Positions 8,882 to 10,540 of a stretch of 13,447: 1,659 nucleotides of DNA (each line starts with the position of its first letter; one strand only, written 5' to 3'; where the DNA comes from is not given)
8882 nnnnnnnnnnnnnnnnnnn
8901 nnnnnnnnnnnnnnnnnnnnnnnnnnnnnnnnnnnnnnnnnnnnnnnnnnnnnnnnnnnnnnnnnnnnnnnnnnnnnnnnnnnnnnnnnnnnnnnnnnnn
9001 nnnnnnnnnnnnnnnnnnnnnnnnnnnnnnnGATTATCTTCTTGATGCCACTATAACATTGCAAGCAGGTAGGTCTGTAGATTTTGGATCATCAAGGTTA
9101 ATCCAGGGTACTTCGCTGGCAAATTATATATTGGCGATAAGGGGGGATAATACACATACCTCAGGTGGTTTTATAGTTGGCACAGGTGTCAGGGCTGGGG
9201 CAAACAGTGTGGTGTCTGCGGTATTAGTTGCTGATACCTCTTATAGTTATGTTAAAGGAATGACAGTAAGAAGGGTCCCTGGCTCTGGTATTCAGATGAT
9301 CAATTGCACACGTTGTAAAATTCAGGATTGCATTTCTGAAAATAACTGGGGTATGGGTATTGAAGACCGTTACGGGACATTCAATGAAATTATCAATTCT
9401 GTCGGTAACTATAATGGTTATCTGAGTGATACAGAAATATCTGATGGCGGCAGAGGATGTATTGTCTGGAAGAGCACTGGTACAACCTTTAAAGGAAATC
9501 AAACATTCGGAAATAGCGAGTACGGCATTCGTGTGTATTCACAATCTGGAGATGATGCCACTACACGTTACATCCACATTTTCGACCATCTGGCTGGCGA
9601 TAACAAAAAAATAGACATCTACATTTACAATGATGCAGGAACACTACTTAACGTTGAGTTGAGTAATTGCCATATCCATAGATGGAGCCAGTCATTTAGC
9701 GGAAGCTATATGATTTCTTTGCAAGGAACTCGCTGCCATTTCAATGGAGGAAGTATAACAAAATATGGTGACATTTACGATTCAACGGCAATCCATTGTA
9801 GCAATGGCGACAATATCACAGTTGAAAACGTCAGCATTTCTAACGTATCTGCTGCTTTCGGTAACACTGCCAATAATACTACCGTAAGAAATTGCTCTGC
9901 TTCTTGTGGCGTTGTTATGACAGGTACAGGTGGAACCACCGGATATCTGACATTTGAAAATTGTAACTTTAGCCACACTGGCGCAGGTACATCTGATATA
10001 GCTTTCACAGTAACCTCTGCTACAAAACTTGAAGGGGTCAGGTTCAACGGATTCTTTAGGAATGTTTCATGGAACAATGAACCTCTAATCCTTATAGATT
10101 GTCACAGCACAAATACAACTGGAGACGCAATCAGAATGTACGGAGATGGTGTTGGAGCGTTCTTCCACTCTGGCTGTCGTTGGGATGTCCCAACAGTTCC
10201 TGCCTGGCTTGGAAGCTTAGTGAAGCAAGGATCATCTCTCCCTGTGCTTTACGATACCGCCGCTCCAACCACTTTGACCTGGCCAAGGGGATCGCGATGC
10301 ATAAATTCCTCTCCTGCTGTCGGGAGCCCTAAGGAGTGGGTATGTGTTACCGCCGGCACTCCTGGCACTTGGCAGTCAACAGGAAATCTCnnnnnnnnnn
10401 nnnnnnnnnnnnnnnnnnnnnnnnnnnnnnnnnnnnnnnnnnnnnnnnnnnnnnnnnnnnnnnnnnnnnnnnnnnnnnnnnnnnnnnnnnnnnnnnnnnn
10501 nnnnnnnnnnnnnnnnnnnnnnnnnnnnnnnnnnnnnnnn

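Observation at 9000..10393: Compositional break inside the tailspike: conserved N-terminal module fused to an AT-rich beta-helix domain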

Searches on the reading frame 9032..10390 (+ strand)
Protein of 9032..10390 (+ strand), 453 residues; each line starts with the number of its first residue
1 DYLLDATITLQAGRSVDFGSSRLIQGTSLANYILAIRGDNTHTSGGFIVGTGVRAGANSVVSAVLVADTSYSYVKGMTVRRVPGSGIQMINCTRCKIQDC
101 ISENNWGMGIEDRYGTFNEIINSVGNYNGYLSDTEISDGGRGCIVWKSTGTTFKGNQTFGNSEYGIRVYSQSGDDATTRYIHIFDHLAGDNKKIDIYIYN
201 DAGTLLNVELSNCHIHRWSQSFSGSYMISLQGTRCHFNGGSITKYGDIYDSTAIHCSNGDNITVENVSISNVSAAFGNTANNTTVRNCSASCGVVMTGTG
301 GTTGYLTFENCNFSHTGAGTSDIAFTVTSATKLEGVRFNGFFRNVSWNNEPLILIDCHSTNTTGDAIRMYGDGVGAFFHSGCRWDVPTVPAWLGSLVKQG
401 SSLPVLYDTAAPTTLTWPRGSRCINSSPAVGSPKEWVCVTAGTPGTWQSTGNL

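Call 20: find_homologous_proteins(query=window:9032-10390:+, max_evalue=0.00001)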
Query window:9032-10390:+ (453 aa): 31 proteins with E <= 0.00001 among 8000 candidates.
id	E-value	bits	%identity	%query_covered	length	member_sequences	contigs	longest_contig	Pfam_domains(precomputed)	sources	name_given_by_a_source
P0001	0.0e+0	1025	99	100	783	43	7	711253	PF13229.13,PF27114.1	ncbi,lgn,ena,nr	ncbi:TPA: hypothetical protein HIP63_001378 [Escherichia coli]|nr:hypothetical protein [Escherichia 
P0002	1.7e-242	823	79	100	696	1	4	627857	PF18668.7,PF13229.13,PF27114.1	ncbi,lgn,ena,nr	ncbi:hypothetical protein Q6818_000180 [Escherichia coli]|nr:hypothetical protein [Escherichia coli]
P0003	4.8e-242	822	79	100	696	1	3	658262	PF18668.7,PF13229.13,PF27114.1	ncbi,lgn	-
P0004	6.0e-242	822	79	100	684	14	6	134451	PF13229.13,PF09008.16,PF27114.1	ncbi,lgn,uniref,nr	ncbi:TPA: phage tailspike protein [Escherichia coli]|uniref:phage tailspike protein n=1 Tax=Escheric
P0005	6.6e-242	821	79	100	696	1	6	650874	PF18668.7,PF13229.13,PF27114.1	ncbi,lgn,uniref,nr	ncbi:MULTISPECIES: hypothetical protein [unclassified Enterobacter]|uniref:tail fiber/spike domain-c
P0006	6.6e-242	821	79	100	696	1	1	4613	PF18668.7,PF13229.13,PF27114.1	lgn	-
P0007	9.9e-242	821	79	100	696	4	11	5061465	PF18668.7,PF13229.13,PF27114.1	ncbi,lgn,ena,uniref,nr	ncbi:hypothetical protein [Enterobacter hormaechei]|uniref:tail fiber/spike domain-containing protei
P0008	2.7e-241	819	78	100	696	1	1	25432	PF18668.7,PF13229.13,PF27114.1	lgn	-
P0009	2.8e-239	813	78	100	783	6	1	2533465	PF13229.13,PF27114.1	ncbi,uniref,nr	ncbi:right-handed parallel beta-helix repeat-containing protein [Enterobacter hormaechei]|uniref:rig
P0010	9.3e-238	808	78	100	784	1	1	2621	PF18668.7,PF13229.13,PF27114.1,PF03906.21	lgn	-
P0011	2.2e-237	806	78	100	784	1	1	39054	PF18668.7,PF13229.13,PF27114.1,PF03906.21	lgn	-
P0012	3.5e-236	803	78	100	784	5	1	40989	PF18668.7,PF13229.13,PF27114.1,PF03906.21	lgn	-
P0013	8.1e-227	772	74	100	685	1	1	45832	PF13229.13,PF09008.16,PF27114.1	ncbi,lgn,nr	ncbi:TPA: right-handed parallel beta-helix repeat-containing protein [Escherichia coli]|nr:right-han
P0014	1.3e-226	771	74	100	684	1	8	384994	PF13229.13,PF09008.16,PF27114.1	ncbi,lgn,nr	ncbi:TPA: right-handed parallel beta-helix repeat-containing protein [Escherichia coli]|nr:right-han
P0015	1.3e-226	771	74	100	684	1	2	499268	PF13229.13,PF09008.16,PF27114.1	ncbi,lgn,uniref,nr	ncbi:phage tailspike protein [Escherichia coli]|uniref:phage tailspike protein n=1 Tax=Escherichia c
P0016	6.9e-224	762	73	100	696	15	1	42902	PF18668.7,PF13229.13,PF27114.1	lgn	-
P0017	1.2e-220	751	72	100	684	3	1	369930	PF13229.13,PF09008.16,PF27114.1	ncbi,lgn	ncbi:TPA: phage tailspike protein [Escherichia coli]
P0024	1.7e-10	59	65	11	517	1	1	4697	-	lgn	-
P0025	4.1e-10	57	57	13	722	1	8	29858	PF12708.13,PF27114.1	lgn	-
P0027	2.0e-9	55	95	8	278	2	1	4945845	PF09008.16,PF27114.1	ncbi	-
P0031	5.8e-6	44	53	14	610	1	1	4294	PF13229.13,PF12708.13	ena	-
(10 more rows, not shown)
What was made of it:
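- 10112..10393 (+): Tailspike aa 691-783: C-terminal domain with a widely shared terminal motif; GC 0.53 (the rebound). Short high-identity hits to otherwise unrelated beta-helix proteins (P0024-P0031) cover 8-14 % of the query (call 20).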

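Call 21: find_encoding_contigs(protein=P0007, flank=8000, max_places=3)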
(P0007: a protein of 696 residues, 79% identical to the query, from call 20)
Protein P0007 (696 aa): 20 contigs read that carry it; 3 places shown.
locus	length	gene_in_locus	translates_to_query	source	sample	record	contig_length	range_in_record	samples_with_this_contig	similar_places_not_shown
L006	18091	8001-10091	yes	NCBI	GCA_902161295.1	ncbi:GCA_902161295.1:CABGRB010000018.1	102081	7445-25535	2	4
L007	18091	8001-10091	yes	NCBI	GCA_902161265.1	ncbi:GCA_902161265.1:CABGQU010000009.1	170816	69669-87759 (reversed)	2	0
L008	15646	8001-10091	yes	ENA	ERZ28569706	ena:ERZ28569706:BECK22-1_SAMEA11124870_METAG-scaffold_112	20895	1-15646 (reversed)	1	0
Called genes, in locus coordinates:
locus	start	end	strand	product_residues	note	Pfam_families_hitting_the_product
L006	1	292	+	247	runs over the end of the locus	PF02368:Big_2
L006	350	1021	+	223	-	PF19759:DUF6246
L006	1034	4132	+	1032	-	PF20155:TMP_3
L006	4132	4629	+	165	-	-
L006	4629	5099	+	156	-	-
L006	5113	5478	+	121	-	PF00877:NLPC_P60 (weak)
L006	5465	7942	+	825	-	-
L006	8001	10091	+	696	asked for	PF18668:Tail_spike_N, PF27114:Phage_tail_beta, PF13229:Beta_helix (faint)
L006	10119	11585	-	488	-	PF14264:Glucos_trans_II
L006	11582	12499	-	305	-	PF00535:Glycos_transf_2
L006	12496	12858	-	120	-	PF04138:GtrA_DPMS_TM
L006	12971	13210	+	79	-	-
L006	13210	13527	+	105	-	-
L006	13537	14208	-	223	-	PF02586:SRAP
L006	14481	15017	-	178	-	PF04279:IspA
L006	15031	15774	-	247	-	PF06790:UPF0259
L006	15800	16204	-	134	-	PF03692:CxxCxxCC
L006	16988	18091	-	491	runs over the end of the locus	PF03901:Glyco_transf_22 (weak)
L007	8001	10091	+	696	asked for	PF18668:Tail_spike_N, PF27114:Phage_tail_beta, PF13229:Beta_helix (faint)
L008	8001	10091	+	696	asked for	PF18668:Tail_spike_N, PF27114:Phage_tail_beta, PF13229:Beta_helix (faint)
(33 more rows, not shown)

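Call 22: find_encoding_contigs(protein=P0004, flank=8000, max_places=3)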
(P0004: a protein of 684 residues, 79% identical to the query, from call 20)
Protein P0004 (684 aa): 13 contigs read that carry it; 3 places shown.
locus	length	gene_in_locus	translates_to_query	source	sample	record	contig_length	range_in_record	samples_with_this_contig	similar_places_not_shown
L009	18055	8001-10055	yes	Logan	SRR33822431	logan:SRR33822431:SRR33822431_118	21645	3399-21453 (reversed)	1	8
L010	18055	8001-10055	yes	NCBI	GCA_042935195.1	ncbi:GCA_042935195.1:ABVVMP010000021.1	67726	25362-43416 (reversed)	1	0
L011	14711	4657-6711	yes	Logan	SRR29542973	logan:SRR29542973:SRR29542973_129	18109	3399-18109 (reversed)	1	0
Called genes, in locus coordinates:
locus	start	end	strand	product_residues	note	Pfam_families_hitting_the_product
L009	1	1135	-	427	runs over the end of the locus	PF01095:Pectinesterase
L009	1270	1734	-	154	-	PF00589:Phage_integrase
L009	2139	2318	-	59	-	PF14354:Lar_restr_allev (weak)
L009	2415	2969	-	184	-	PF04448:DUF551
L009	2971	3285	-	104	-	-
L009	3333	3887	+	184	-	PF25688:P22_gp7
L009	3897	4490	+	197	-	PF16928:Inj_translocase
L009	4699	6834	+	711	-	PF26808:Phage_P22_gp16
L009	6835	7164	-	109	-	-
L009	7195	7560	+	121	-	-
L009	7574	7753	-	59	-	-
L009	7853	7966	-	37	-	-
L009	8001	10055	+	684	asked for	PF09008:Head_binding, PF27114:Phage_tail_beta, PF13229:Beta_helix (weak)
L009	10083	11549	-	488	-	PF14264:Glucos_trans_II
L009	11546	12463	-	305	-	PF00535:Glycos_transf_2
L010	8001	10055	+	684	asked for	PF09008:Head_binding, PF27114:Phage_tail_beta, PF13229:Beta_helix (weak)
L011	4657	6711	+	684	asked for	PF09008:Head_binding, PF27114:Phage_tail_beta, PF13229:Beta_helix (weak)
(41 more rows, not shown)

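Call 23: find_encoding_contigs(protein=P0009, flank=8000, max_places=2)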
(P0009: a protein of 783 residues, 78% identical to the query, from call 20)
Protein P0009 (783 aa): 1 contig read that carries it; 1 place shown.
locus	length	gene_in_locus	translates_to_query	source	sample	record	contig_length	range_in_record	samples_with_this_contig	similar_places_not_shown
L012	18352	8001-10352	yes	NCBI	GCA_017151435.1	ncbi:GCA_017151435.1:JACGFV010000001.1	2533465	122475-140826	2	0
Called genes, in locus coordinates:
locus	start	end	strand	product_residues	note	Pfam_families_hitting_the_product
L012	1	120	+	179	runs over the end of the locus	PF24072:T7_gp14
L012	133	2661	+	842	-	-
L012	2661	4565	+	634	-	-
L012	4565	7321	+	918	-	-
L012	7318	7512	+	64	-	-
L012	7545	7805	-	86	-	-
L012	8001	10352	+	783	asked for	PF27114:Phage_tail_beta, PF13229:Beta_helix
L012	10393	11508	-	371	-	PF01757:Acyl_transf_3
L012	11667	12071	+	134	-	PF16931:Phage_holin_8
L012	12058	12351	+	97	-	PF05449:Phage_holin_3_7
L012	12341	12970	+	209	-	PF00182:Glyco_hydro_19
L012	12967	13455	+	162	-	PF10721:DUF2514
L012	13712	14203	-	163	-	PF05638:T6SS_HCP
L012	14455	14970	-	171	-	PF10908:Tlde1_dom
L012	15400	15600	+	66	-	-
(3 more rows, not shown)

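Call 71: search_protein_families(library=pfam, proteins=[L006:8001-10088:+], max_evalue=0.01)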
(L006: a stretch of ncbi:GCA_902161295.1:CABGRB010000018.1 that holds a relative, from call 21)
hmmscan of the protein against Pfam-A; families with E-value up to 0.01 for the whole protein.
L006:8001-10088:+ (696 aa): 2 families
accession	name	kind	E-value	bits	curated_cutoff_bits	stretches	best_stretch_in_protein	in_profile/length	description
PF18668.6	Tail_spike_N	-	8.1e-16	58.3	25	1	57-123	2-70/70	Tail spike TSP1/Gp66 receptor binding N-terminal domain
PF13229.12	Beta_helix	-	1.6e-06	28.3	25.9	1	304-458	2-136/158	Right handed beta helix region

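Call 81: find_encoding_contigs(protein=P0001, flank=9000, max_places=4)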
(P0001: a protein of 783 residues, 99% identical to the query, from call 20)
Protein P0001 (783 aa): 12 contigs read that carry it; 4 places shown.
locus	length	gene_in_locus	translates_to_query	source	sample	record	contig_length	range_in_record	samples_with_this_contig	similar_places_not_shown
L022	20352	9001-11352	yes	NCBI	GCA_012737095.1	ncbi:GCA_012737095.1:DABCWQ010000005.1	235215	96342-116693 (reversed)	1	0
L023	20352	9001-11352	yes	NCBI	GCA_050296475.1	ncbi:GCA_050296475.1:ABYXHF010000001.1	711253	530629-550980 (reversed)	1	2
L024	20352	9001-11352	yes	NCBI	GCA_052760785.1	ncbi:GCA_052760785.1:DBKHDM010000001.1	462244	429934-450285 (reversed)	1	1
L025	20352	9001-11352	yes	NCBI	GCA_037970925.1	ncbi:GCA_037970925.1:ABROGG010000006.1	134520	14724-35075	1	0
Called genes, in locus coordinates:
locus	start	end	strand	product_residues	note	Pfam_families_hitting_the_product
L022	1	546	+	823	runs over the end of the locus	-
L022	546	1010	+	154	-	-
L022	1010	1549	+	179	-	PF24072:T7_gp14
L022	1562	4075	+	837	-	-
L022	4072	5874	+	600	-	-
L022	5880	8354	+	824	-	-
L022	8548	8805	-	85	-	-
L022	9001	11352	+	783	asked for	PF27114:Phage_tail_beta, PF13229:Beta_helix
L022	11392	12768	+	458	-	PF03629:SASA (faint)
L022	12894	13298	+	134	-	PF16931:Phage_holin_8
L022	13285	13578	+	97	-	PF05449:Phage_holin_3_7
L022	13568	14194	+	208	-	PF00182:Glyco_hydro_19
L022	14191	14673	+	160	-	PF10721:DUF2514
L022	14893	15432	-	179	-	PF17358:DUF5384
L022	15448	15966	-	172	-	PF05818:TraT (weak), PF13441:Gly-zipper_YMGG (weak), PF05433:Rick_17kDa_Anti (weak)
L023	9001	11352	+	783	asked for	PF27114:Phage_tail_beta, PF13229:Beta_helix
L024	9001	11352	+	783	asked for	PF27114:Phage_tail_beta, PF13229:Beta_helix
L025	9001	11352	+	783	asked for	PF27114:Phage_tail_beta, PF13229:Beta_helix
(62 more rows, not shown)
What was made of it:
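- On PF27114 Phage_tail_beta domain: PF27114 is precomputed on the 99 %-identical representative P0001 and on all relatives (calls 20-23, 81).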
